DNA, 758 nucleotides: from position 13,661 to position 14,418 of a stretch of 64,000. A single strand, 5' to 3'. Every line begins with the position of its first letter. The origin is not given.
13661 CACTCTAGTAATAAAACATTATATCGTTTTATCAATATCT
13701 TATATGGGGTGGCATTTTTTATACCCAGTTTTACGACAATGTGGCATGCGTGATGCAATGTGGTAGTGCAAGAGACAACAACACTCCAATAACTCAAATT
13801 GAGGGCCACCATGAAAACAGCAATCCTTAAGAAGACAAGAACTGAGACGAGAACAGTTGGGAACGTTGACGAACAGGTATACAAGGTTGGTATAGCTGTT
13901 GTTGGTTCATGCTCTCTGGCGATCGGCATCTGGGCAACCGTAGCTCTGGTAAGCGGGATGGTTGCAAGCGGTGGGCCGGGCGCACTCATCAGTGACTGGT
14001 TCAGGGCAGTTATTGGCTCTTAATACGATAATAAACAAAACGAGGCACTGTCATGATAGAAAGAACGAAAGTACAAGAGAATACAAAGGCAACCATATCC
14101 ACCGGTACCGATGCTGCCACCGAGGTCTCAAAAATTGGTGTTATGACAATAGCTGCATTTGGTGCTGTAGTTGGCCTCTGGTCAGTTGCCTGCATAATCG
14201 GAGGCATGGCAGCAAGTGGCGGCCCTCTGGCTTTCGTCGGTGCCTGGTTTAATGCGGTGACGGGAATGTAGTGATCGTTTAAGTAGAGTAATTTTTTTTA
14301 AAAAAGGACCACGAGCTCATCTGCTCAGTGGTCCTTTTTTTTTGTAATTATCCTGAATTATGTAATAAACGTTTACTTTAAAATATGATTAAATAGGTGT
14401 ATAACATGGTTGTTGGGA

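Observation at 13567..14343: Sigma-54 promoter driving two tandem paralogous ~70-aa hydrophobic proteins of unknown family, directly downstream of a PAS-kinase/NtrC-type pair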

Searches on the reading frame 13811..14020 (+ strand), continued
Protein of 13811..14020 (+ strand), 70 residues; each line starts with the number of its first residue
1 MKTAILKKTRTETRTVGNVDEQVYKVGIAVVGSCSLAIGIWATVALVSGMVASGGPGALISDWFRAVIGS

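Call 28: find_encoding_contigs(protein=P0247, flank=8000, max_places=2)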
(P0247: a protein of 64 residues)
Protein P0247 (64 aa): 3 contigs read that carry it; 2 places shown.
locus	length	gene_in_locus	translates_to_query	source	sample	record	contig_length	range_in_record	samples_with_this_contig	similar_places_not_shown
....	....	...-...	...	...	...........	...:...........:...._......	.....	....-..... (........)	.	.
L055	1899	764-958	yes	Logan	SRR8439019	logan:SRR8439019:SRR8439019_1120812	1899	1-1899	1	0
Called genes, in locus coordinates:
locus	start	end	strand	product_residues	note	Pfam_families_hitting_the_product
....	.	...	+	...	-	?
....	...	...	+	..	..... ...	-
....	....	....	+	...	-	-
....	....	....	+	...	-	-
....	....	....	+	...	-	-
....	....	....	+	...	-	-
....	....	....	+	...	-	-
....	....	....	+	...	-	-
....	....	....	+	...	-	-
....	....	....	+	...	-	-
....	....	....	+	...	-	-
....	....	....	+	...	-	-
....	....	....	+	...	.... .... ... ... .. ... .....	-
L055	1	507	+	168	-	?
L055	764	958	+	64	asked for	-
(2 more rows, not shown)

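Call 29: find_encoding_contigs(protein=P0232, flank=8000, max_places=2)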
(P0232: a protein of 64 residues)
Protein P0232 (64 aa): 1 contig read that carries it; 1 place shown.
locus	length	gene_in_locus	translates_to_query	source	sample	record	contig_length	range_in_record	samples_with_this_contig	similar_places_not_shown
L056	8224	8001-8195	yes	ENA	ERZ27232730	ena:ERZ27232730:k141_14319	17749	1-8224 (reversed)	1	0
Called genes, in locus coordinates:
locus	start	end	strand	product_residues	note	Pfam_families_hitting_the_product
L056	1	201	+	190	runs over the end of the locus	PF00072:Response_reg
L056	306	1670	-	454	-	PF13599:Pentapeptide_4, PF00805:Pentapeptide, PF13576:Pentapeptide_3 (faint), PF00805:Pentapeptide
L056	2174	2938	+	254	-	PF13237:Fer4_10 (weak), PF13247:Fer4_11, PF12838:Fer4_7, PF13187:Fer4_9 (weak), PF12797:Fer4_2 (weak), PF00037:Fer4, PF12837:Fer4_6 (weak), PF13237:Fer4_10 (weak), +3 more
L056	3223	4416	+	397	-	PF03916:NrfD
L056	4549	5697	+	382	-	PF08448:PAS_4, PF13426:PAS_9, PF00512:HisKA, PF02518:HATPase_c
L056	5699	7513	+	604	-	PF00072:Response_reg, PF00989:PAS, PF08448:PAS_4, PF13426:PAS_9, PF00158:Sigma54_activat, PF14532:Sigma54_activ_2, PF25601:AAA_lid_14, PF02954:HTH_8, +1 more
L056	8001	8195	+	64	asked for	-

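Call 51: search_protein_families(library=padloc, proteins=[window:13811-14020:+], max_evalue=0.01)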
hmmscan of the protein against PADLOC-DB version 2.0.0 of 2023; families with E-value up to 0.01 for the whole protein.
seq(70 aa): 0 families

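Call 52: search_solved_structures(query=A4, max_evalue=10)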
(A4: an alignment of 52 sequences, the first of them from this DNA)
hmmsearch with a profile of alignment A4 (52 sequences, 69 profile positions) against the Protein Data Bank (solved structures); distinct sequences matched with E-value up to 10: 7.
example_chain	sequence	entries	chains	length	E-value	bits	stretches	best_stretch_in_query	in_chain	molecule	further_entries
3mqw_A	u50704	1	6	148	0.2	14.6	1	14-59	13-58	putative Endoribonuclease L-PSP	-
3tyw_A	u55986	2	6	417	0.25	14.3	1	46-67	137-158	Putative cytochrome P450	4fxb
3m1x_A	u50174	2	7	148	0.51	13.4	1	22-59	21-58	putative Endoribonuclease L-PSP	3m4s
8y01_R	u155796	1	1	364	2.1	11.4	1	5-48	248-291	Medium-wave-sensitive opsin 2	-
9yda_R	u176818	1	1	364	2.1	11.4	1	5-48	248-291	Medium-wave-sensitive opsin 1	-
9ygz_R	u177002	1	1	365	2.1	11.4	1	5-48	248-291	Medium-wave-sensitive opsin 1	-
2vtu_J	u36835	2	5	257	3.3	10.8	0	8-41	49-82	MS2 COAT PROTEIN | COAT PROTEIN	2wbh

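Call 58: predict_structure(alignment_id=A4)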
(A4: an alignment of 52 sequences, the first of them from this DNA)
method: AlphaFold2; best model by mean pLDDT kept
length: 70 residues; sequences in the alignment: 52
mean_pLDDT: 72.6   pTM: 0.37
mean pLDDT of the five models: 72.6, 68.6, 67.6, 64.5, 61.7
residues with pLDDT >= 90: 4; 70-90: 39; 50-70: 26; < 50: 1
segments of 3 or more residues with pLDDT < 50: none
pLDDT, mean of each block of 10 residues (from residue 1): 54 61 83 89 80 71 72
secondary structure, 60 per line:
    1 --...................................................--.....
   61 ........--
elements in order: H3-53 H56-68
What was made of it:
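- AF2 model: helix 3-53, break at GGP, helix 56-68, pLDDT 73 (call 58).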

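Call 62: fold_search(model_id=the predicted structure, library=pdb)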
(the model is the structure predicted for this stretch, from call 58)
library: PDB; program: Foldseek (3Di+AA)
matches with E <= 10: 0; with E <= 0.001: 0
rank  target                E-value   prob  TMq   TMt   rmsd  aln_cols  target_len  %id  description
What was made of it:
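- The monomer AF2 model has moderate confidence and no structural neighbour (calls 58, 62).
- Tried and rejected: A PDB profile search and Foldseek on the AF2 model gave no hits (calls 52, 62).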

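Call 63: find_encoding_contigs(protein=P0309, flank=8000, max_places=1)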
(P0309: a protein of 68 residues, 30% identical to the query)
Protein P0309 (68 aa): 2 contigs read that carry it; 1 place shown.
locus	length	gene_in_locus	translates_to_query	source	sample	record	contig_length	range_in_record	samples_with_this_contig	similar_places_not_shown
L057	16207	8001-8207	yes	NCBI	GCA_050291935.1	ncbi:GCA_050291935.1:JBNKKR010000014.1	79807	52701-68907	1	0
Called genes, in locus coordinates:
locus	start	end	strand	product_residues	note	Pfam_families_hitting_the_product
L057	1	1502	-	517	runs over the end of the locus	PF00805:Pentapeptide, PF13576:Pentapeptide_3 (faint), PF13599:Pentapeptide_4 (weak), PF00805:Pentapeptide, PF13599:Pentapeptide_4, PF00805:Pentapeptide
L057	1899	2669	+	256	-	PF13247:Fer4_11, PF12838:Fer4_7, PF13187:Fer4_9 (weak), PF13237:Fer4_10, PF00037:Fer4 (weak), PF12797:Fer4_2 (weak), PF12837:Fer4_6 (weak), PF13237:Fer4_10 (weak), +1 more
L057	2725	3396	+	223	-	PF02085:Cytochrom_CIII (faint), PF14522:Cytochrome_C7, PF14537:Cytochrom_c3_2 (faint), PF14522:Cytochrome_C7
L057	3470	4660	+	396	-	PF03916:NrfD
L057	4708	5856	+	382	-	PF08448:PAS_4, PF13426:PAS_9, PF00512:HisKA, PF02518:HATPase_c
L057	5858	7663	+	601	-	PF00072:Response_reg, PF08448:PAS_4 (weak), PF13426:PAS_9, PF00158:Sigma54_activat, PF14532:Sigma54_activ_2, PF07724:AAA_2 (weak), PF25601:AAA_lid_14, PF02954:HTH_8, +2 more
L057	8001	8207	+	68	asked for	-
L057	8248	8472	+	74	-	-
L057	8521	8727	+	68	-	-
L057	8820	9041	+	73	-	-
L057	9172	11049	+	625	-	PF00004:AAA, PF07728:AAA_5 (faint), PF17862:AAA_lid_3, PF01434:Peptidase_M41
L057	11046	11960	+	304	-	-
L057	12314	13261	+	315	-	PF02085:Cytochrom_CIII (faint), PF14522:Cytochrome_C7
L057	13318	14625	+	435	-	PF03916:NrfD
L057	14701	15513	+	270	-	PF12800:Fer4_4 (faint), PF13237:Fer4_10 (weak), PF13247:Fer4_11, PF12838:Fer4_7, PF13187:Fer4_9 (weak), PF00037:Fer4 (weak), PF12797:Fer4_2 (weak), PF12837:Fer4_6 (weak)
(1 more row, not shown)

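Call 64: find_encoding_contigs(protein=P0314, flank=8000, max_places=1)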
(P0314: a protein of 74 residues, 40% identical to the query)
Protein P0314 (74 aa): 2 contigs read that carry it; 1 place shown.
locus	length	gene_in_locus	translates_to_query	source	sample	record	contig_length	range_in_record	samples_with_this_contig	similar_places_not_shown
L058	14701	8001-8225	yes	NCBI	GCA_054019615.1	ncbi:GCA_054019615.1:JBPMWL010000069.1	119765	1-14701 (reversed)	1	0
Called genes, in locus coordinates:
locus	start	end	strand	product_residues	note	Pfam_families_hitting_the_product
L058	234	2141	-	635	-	PF10110:GPDPase_memb, PF03009:GDPD, PF13653:GDPD_2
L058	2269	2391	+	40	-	-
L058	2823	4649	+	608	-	PF00004:AAA, PF07728:AAA_5 (faint), PF17862:AAA_lid_3, PF01434:Peptidase_M41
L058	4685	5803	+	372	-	PF00989:PAS (weak), PF08448:PAS_4, PF00512:HisKA, PF02518:HATPase_c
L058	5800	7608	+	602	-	PF00072:Response_reg, PF08448:PAS_4 (weak), PF13426:PAS_9 (weak), PF00158:Sigma54_activat, PF14532:Sigma54_activ_2, PF25601:AAA_lid_14, PF02954:HTH_8, PF13556:HTH_30 (weak), +1 more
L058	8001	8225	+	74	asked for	-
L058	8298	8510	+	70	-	-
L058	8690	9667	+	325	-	-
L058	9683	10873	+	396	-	PF03916:NrfD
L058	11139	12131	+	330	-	PF01264:Chorismate_synt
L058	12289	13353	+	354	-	PF01212:Beta_elim_lyase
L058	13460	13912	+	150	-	PF13673:Acetyltransf_10 (weak), PF00583:Acetyltransf_1, PF13508:Acetyltransf_7, PF08445:FR47 (weak)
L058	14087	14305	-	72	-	-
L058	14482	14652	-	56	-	-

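Call 65: find_encoding_contigs(protein=P0313, flank=8000, max_places=1)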
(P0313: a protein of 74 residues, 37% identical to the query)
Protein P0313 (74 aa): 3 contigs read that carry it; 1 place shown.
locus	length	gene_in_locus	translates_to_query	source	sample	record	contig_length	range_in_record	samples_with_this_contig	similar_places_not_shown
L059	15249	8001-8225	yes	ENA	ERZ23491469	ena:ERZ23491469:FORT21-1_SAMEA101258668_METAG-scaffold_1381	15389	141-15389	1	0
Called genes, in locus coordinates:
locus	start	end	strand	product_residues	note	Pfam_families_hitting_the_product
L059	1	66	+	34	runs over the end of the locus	-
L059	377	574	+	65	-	-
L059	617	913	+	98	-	-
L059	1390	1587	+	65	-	-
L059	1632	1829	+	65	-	-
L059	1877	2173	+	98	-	PF28260:DVU_0533 (weak)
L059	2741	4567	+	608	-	PF00004:AAA, PF17862:AAA_lid_3, PF01434:Peptidase_M41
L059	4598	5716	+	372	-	PF08448:PAS_4 (weak), PF00512:HisKA, PF02518:HATPase_c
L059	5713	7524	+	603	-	PF00072:Response_reg, PF08448:PAS_4 (faint), PF13426:PAS_9 (weak), PF00158:Sigma54_activat, PF14532:Sigma54_activ_2, PF07728:AAA_5 (faint), PF25601:AAA_lid_14, PF02954:HTH_8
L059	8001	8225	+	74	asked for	-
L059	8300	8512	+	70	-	-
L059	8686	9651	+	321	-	-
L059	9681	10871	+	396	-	PF03916:NrfD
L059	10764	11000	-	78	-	-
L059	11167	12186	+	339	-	PF01264:Chorismate_synt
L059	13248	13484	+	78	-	-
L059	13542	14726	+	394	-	PF03916:NrfD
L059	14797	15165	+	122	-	PF00376:MerR, PF13411:MerR_1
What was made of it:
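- On HmcD-like peptide (Pfam PF28260, DVU_0533): Only a precomputed 'weak' flag exists, on a 98-aa variant in L059 (call 65).
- Closest known: HmcD-type 'hydrophobic peptide' subunits of NrfD-containing respiratory complexes. Same: Long variants of this family carry a second TM segment that one precomputed annotation weakly assigns to PF28260 (DVU_0533) (call 65).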

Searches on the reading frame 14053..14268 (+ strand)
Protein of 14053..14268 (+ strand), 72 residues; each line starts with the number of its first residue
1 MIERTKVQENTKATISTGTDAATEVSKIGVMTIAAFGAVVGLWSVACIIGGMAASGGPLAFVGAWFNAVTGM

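Call 4: search_protein_families(library=pfam, proteins=[window:14053-14268:+], max_evalue=10)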
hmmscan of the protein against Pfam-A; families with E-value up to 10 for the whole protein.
seq(72 aa): 0 families

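Call 5: search_protein_families(library=ncbifam, proteins=[window:14053-14268:+], max_evalue=10)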
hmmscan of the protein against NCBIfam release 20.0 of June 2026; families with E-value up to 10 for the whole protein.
seq(72 aa): 1 family
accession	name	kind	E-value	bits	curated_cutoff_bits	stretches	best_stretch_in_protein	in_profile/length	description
TIGR03789.1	pdsO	hypoth_equivalog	0.049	13.3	152.2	1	7-53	24-69/243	sortase-associated OmpA-like protein PdsO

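Call 6: find_homologous_proteins(query=window:14053-14268:+, max_evalue=0.01)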
Query seq(72 aa) (72 aa): 51 proteins with E <= 0.01 among 52 candidates.
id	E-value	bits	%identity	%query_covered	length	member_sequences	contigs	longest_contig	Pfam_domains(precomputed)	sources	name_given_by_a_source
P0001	2.5e-37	143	100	100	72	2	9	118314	-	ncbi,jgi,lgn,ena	jgi:hypothetical protein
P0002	1.1e-34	135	94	100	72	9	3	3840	-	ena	-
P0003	2.6e-34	134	93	100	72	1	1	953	-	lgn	-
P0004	2.9e-34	133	94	100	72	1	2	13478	-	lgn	-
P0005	7.0e-34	132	93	100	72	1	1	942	-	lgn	-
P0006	1.1e-33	132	93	100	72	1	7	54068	-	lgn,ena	-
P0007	1.2e-33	132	93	100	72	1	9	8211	-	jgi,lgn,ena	jgi:hypothetical protein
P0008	2.8e-33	130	92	100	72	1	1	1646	-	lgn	-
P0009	4.7e-33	130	92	100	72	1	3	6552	-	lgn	-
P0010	5.6e-33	129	90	100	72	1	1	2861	-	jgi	-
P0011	6.5e-33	129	92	100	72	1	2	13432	-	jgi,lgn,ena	-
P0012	5.2e-31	123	83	100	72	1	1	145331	-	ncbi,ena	-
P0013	9.2e-31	122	85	100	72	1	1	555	-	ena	-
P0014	2.2e-30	121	82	100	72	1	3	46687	-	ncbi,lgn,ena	-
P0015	5.1e-30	120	82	100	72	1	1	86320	-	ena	-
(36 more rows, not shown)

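Call 9: find_encoding_contigs(protein=P0001, flank=8000, max_places=3)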
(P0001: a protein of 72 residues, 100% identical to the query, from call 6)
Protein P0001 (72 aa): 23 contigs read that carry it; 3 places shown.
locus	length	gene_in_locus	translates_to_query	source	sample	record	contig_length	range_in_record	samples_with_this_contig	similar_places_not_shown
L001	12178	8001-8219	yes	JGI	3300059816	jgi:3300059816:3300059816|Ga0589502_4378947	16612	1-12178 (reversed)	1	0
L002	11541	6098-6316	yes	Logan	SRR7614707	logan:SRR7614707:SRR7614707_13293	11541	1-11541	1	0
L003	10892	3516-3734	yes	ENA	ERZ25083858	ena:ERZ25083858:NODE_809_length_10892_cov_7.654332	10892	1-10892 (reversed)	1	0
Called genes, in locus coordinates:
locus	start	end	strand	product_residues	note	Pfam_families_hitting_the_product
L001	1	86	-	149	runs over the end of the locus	-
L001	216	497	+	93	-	PF13911:AhpC-TSA_2 (weak)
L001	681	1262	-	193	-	-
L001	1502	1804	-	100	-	PF01035:DNA_binding_1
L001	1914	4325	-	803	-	PF13426:PAS_9, PF00989:PAS, PF08448:PAS_4, PF13426:PAS_9, PF00989:PAS, PF13426:PAS_9, PF00989:PAS, PF08448:PAS_4, +14 more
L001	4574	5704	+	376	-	PF08448:PAS_4 (faint), PF13426:PAS_9 (faint), PF00512:HisKA, PF02518:HATPase_c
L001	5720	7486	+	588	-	PF00072:Response_reg, PF00158:Sigma54_activat, PF14532:Sigma54_activ_2, PF25601:AAA_lid_14, PF02954:HTH_8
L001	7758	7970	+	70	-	-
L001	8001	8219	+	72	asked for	-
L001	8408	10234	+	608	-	PF06480:FtsH_ext (weak), PF00004:AAA, PF20720:nSTAND3 (faint), PF17862:AAA_lid_3, PF01434:Peptidase_M41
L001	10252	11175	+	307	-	-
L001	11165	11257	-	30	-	-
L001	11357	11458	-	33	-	-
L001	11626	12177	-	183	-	?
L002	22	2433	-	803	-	PF00989:PAS, PF08448:PAS_4, PF13426:PAS_9, PF00989:PAS, PF13426:PAS_9, PF00989:PAS, PF08448:PAS_4, PF00158:Sigma54_activat, +10 more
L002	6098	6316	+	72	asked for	-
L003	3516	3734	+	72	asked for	-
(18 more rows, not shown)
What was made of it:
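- Gene callers predict them in independent assemblies (call 9).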

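Call 51: search_protein_families(library=padloc, proteins=[window:14053-14268:+], max_evalue=0.01)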
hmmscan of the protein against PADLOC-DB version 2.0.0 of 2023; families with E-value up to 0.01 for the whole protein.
seq(72 aa): 0 families
